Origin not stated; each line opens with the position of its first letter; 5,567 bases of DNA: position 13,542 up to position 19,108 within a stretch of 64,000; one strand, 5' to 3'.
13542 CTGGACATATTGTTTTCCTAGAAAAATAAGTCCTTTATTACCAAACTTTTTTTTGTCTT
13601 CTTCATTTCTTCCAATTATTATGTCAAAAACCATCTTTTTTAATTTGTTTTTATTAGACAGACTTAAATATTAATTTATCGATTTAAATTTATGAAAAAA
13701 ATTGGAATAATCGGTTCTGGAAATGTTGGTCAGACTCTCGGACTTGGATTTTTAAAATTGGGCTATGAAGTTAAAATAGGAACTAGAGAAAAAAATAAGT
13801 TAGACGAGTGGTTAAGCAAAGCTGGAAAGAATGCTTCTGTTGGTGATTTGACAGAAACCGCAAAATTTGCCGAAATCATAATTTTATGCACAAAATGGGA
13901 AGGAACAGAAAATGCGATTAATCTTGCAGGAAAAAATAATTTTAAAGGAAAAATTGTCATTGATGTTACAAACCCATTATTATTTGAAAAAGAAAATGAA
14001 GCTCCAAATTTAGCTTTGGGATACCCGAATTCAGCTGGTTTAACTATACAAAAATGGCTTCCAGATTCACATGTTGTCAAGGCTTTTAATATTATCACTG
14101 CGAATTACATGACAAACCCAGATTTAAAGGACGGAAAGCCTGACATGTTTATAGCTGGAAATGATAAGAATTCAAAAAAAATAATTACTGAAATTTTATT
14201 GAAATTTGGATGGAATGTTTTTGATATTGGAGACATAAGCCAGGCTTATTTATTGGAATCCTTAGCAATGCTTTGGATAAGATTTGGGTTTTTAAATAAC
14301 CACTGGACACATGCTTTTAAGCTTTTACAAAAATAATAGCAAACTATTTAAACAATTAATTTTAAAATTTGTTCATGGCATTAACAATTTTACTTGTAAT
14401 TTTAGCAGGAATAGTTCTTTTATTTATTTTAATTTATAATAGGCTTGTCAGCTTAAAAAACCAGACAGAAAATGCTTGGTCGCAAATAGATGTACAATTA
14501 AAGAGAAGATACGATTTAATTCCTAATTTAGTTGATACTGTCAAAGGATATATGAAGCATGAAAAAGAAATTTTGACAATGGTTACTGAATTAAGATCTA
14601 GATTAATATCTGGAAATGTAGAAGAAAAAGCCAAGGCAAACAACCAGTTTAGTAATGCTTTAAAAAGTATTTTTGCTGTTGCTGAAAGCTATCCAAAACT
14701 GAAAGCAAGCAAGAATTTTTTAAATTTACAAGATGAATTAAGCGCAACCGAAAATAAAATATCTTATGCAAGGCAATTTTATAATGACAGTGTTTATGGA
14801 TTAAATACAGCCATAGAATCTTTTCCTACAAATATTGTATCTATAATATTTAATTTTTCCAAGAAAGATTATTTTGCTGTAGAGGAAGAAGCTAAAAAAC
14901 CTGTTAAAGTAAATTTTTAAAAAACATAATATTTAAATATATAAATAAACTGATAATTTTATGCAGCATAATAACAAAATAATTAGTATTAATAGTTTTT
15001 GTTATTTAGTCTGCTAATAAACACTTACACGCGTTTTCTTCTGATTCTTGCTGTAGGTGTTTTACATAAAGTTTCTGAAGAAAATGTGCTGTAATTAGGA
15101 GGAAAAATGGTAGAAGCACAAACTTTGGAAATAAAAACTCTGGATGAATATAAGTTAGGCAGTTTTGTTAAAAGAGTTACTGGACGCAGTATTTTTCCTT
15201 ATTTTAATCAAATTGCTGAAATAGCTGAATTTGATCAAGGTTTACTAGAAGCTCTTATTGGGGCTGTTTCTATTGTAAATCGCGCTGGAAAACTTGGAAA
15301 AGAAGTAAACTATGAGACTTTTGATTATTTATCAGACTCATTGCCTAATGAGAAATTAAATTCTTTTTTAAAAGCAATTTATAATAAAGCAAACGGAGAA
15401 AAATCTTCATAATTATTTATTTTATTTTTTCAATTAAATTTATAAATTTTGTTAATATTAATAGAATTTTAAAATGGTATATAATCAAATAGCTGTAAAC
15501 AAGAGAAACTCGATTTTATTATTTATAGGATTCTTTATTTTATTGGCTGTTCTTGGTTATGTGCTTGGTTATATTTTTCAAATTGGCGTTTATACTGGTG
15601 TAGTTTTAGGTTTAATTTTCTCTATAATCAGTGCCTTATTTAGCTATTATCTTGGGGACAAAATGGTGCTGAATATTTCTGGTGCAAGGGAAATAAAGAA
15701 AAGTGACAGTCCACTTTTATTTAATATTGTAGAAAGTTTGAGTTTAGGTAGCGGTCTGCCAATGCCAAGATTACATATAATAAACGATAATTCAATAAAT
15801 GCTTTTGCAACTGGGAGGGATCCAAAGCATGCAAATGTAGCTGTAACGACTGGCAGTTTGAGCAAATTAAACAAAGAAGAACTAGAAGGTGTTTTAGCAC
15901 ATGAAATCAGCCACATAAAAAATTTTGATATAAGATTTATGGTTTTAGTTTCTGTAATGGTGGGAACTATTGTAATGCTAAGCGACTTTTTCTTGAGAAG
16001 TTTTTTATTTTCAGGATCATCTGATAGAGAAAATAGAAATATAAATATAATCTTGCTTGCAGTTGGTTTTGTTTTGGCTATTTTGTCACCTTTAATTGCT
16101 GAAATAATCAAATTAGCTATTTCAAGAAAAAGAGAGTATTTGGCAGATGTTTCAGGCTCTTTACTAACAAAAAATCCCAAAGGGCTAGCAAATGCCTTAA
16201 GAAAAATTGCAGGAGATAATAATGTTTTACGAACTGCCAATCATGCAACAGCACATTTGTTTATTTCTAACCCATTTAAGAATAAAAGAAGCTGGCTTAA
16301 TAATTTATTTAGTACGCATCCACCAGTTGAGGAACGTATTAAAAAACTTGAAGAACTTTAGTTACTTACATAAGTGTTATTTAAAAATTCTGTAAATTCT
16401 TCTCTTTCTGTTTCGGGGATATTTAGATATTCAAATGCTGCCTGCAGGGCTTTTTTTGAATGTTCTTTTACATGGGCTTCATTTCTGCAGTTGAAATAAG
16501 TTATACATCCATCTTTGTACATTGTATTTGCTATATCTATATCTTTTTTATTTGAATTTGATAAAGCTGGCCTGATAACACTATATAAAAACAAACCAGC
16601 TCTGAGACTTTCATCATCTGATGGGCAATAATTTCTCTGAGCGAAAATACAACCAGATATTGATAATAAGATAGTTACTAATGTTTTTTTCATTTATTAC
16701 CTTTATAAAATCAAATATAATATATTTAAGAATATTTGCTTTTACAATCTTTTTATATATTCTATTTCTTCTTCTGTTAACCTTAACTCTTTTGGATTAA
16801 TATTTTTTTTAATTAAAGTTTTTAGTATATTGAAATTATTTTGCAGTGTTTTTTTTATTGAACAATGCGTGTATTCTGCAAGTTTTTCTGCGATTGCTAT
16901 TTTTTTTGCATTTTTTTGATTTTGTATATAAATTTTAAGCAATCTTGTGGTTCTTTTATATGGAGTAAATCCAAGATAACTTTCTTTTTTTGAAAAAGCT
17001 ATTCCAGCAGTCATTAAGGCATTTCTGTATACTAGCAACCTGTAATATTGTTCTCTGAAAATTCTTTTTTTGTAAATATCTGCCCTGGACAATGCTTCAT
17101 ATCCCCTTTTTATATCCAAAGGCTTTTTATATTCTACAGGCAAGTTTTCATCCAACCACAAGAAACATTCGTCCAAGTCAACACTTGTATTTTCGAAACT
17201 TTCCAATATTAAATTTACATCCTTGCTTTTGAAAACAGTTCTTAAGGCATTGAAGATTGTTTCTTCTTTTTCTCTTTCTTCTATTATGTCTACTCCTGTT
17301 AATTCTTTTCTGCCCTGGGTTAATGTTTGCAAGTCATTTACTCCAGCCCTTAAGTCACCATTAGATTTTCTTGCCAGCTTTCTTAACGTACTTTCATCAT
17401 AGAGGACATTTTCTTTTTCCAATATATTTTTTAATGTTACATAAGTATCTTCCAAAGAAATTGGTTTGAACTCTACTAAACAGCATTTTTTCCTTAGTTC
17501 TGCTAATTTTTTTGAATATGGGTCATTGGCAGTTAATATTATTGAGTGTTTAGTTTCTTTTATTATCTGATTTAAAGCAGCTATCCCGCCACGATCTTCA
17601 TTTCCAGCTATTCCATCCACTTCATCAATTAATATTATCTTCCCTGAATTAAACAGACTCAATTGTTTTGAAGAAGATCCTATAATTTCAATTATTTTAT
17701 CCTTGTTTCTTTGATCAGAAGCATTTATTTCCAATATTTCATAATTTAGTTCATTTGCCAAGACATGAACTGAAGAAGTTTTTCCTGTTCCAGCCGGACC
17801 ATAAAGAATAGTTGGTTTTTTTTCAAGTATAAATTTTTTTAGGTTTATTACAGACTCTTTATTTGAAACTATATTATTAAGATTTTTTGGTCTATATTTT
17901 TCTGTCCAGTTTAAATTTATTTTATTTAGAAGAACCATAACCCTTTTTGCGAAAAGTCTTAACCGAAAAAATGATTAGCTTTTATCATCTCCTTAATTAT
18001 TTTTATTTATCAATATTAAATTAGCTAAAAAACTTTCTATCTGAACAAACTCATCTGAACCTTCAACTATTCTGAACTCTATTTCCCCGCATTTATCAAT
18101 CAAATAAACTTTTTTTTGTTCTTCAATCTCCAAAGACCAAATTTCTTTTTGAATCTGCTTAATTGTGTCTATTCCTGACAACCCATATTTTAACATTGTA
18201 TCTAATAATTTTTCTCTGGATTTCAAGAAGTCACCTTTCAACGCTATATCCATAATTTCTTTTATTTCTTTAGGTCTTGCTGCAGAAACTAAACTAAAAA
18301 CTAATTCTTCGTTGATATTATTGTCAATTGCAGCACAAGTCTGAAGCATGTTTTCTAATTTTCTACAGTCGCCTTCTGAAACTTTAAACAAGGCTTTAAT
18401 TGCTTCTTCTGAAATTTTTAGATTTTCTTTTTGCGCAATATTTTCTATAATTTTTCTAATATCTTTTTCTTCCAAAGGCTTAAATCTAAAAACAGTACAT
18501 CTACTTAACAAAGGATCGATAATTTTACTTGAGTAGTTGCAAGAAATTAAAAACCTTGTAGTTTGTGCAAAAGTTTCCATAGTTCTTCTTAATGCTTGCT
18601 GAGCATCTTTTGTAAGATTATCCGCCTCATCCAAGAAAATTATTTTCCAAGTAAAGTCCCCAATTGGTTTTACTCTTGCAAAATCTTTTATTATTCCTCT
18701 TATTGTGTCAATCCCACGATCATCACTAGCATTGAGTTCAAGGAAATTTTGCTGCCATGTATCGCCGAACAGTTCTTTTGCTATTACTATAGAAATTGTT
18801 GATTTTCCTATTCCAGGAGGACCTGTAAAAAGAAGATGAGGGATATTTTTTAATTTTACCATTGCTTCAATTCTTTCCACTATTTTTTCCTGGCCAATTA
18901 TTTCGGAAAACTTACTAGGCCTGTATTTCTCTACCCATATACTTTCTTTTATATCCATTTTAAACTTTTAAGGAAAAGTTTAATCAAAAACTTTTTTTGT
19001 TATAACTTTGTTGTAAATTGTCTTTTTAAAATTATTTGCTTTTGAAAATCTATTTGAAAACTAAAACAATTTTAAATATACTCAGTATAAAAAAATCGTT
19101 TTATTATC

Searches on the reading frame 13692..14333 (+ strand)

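Call 32: search_protein_families(library=pfam, proteins=[window:13692-14333:+], max_evalue=0.001)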
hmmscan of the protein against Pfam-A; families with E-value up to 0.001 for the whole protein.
window:13692-14333:+ (214 aa): 4 families
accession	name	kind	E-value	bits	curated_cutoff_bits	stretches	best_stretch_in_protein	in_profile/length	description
PF03807.23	F420_oxidored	-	1.1e-21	77.7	21.6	1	3-95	1-94/94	NADP oxidoreductase coenzyme F420-dependent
PF03446.21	NAD_binding_2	-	2.9e-07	31.1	21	1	3-94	1-94/161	NAD binding domain of 6-phosphogluconate dehydrogenase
PF02558.23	ApbA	-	0.00012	22.2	22.2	1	4-78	1-85/150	Ketopantoate reductase PanE/ApbA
PF07991.19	KARI_N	-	0.00092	19.3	20.6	0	2-67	5-68/165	Acetohydroxy acid isomeroreductase, NADPH-binding domain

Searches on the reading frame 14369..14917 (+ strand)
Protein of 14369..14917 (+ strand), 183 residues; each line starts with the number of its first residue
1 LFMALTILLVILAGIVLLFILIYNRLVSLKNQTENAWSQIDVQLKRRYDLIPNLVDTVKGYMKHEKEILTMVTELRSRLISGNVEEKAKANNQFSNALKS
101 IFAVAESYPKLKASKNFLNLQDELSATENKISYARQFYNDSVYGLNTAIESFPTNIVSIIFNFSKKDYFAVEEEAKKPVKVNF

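Call 33: search_protein_families(library=pfam, proteins=[window:14369-14917:+], max_evalue=0.001)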
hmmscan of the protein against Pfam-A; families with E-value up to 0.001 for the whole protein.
window:14369-14917:+ (183 aa): 1 family
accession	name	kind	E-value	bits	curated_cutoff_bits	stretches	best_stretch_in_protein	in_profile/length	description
PF04011.17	LemA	-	2.5e-60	203.1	26.2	1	36-183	1-149/149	LemA family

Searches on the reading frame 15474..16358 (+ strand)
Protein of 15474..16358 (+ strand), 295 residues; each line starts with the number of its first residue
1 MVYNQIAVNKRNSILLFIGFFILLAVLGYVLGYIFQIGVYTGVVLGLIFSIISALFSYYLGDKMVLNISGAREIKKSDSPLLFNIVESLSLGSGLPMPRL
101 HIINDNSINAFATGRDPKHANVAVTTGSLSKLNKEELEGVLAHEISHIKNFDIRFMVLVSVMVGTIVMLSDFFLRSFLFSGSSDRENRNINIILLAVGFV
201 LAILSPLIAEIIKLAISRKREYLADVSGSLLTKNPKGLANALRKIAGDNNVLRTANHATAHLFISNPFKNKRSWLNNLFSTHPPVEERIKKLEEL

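Call 33: search_protein_families(library=pfam, proteins=[window:15474-16358:+], max_evalue=0.001)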
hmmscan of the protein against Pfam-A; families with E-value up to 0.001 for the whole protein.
window:15474-16358:+ (295 aa): 2 families
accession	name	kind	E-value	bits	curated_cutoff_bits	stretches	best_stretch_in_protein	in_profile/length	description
PF01435.24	Peptidase_M48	-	3.4e-31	109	20.3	1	84-294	9-184/186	Peptidase family M48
PF05569.17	Peptidase_M56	-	0.00047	19.9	31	0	128-162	184-218/296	BlaR1 peptidase M56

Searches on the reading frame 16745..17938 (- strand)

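Call 33: search_protein_families(library=pfam, proteins=[window:16745-17938:-], max_evalue=0.001)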
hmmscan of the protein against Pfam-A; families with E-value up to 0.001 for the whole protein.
window:16745-17938:- (398 aa): 13 families
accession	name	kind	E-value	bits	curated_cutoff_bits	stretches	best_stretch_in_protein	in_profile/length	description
PF00004.35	AAA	-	4.4e-16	60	21.2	1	44-142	2-113/131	ATPase family associated with various cellular activities (AAA)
PF21960.2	RCF1-5-like_lid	-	3.5e-08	33.7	27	1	169-206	3-41/43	RCF1/5-like, AAA+ ATPase lid domain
PF13173.12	AAA_14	-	4.9e-06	27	27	1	40-136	2-96/129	AAA domain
PF07728.20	AAA_5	-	5.1e-06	27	22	1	43-111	2-79/139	AAA domain (dynein-related subfamily)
PF12775.13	AAA_7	-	8.9e-06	25.8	25.8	1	33-88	26-84/181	P-loop containing dynein motor region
PF03215.21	Rad17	-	1.1e-05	25.9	23.8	1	10-74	8-80/186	Rad17 P-loop domain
PF13401.12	AAA_22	-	2.7e-05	24.9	27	0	40-87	5-55/130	AAA domain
PF00910.28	RNA_helicase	-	0.0001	23.2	21.5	1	44-132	2-81/105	RNA helicase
PF12774.13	AAA_6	-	0.00016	21.2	25.2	1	44-85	36-77/327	Hydrolytic ATP binding site of dynein motor region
PF05673.19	DUF815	-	0.0003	20.5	23.8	1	13-93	23-109/249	Protein of unknown function (DUF815)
PF05496.18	RuvB_N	-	0.00077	19.7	27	0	42-109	35-95/159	Holliday junction DNA helicase RuvB P-loop domain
PF22608.2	DNAX_ATPase_lid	-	0.00086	19.5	27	0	169-197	6-34/49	DNA polymerase III clamp loader subunit, ATPase lid domain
PF01695.23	IstB_IS21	-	0.00094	19.2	24.1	0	35-142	87-197/238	IstB-like ATP binding protein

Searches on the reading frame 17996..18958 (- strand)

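Call 33: search_protein_families(library=pfam, proteins=[window:17996-18958:-], max_evalue=0.001)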
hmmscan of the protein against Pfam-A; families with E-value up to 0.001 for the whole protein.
window:17996-18958:- (321 aa): 13 families
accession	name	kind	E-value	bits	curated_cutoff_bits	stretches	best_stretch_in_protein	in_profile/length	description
PF08542.16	Rep_fac_C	-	2.1e-20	73.3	23.6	1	228-312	2-87/88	Replication factor C C-terminal domain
PF00004.35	AAA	-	7e-16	59.3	21.2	1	42-161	1-130/131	ATPase family associated with various cellular activities (AAA)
PF13177.12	DNA_pol3_delta2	-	1.5e-14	54.7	27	1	82-162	82-160/161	DNA polymerase III, delta subunit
PF05496.18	RuvB_N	-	1.4e-11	44.9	27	1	13-131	2-112/159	Holliday junction DNA helicase RuvB P-loop domain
PF25361.1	AAA_lid_RFC1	-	1.8e-09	37.3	34.9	1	166-216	3-53/59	RFC1-like, AAA+ ATPase lid domain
PF03215.21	Rad17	-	2.5e-08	34.5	23.8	1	5-96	6-102/186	Rad17 P-loop domain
PF01078.27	Mg_chelatase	-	7.8e-06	25.9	20.3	0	17-77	2-59/207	Magnesium chelatase, subunit ChlI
PF13173.12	AAA_14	-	2.1e-05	25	27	1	42-139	5-96/129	AAA domain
PF20720.3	nSTAND3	-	3.1e-05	24.2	27.2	1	31-76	9-52/155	Novel STAND NTPase 3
PF16193.11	AAA_assoc_2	-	9.7e-05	23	34.3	1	177-214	2-39/81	AAA C-terminal domain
PF21960.2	RCF1-5-like_lid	-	0.00015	22.1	27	1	169-209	1-42/43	RCF1/5-like, AAA+ ATPase lid domain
PF04851.21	ResIII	-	0.00029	21.2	22.5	0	23-75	8-59/164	Type III restriction enzyme, res subunit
PF07728.20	AAA_5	-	0.00044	20.7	22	0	41-128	1-91/139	AAA domain (dynein-related subfamily)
